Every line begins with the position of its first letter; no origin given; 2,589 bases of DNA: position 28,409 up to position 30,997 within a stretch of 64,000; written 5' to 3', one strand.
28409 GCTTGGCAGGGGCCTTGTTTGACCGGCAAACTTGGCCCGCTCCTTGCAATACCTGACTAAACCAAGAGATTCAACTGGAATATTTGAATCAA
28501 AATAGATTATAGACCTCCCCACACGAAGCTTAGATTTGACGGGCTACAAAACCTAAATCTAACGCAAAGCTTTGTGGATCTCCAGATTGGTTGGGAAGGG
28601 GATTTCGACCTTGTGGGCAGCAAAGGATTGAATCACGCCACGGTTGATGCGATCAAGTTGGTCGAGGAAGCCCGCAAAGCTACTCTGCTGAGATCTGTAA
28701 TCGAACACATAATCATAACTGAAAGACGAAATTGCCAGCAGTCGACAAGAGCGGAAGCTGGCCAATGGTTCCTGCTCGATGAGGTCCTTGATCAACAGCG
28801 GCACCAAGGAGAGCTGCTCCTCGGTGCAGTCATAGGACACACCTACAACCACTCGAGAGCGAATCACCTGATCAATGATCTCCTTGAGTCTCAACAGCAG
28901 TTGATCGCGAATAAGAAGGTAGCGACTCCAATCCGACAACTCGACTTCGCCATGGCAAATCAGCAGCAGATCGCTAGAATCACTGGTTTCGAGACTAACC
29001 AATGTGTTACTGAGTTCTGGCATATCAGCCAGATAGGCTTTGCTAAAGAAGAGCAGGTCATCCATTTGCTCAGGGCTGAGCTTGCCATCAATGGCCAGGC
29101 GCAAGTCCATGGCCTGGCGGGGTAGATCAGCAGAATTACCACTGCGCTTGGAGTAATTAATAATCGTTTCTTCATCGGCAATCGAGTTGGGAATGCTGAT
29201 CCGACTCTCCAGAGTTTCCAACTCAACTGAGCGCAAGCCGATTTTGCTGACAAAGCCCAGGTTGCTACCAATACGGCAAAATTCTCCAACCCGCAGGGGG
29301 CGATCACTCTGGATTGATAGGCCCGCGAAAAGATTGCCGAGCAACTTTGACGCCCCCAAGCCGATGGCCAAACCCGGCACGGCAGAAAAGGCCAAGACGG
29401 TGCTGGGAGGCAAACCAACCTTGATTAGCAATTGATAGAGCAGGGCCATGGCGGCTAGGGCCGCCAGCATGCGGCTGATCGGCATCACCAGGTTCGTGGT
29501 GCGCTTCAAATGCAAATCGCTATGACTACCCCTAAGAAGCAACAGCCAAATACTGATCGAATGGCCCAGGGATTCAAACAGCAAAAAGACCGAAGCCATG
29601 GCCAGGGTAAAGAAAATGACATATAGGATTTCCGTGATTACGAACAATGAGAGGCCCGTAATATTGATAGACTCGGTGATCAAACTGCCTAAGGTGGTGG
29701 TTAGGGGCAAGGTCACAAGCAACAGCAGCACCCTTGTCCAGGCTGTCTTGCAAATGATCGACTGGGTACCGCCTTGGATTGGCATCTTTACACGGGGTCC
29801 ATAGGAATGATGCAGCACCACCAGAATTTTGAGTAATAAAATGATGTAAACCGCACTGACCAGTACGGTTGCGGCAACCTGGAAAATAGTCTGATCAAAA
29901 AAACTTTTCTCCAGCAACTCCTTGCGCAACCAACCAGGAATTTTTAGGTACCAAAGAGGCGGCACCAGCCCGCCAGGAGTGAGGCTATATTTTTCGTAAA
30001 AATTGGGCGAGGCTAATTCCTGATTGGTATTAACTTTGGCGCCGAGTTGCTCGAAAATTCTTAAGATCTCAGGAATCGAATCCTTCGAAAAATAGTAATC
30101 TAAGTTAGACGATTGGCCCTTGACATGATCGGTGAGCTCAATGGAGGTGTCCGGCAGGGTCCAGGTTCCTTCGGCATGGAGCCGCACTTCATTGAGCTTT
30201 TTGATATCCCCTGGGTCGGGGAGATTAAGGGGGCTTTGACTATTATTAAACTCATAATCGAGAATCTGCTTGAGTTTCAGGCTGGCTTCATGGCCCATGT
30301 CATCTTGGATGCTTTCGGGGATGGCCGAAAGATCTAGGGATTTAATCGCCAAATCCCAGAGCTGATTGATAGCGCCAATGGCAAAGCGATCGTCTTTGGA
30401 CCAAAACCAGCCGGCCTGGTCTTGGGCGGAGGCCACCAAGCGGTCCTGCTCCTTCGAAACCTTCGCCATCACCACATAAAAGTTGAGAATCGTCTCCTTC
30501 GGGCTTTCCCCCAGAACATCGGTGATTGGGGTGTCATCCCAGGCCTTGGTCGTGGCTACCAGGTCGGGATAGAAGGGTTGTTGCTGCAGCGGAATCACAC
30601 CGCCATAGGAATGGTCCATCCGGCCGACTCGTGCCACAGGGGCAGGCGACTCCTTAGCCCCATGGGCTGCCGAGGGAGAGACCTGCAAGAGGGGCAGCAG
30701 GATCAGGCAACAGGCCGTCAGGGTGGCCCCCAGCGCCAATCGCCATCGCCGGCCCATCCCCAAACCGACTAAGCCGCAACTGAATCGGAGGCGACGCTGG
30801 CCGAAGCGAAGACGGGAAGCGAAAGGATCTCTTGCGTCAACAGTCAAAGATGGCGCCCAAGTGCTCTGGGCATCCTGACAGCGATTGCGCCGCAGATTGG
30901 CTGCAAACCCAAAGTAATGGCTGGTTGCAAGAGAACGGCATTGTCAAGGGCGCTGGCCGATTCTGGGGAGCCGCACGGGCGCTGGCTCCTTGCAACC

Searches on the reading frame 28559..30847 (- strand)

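Call 84: search_protein_families(library=pfam, proteins=[window:28559-30847:-], max_evalue=0.00001)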
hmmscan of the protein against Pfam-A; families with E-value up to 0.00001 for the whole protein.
window:28559-30847:- (762 aa): 1 family
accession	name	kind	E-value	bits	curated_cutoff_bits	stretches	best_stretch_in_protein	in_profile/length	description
PF00924.24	MS_channel_2nd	-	2.3e-10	40.9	20.2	1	502-567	2-68/68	Mechanosensitive ion channel, beta-domain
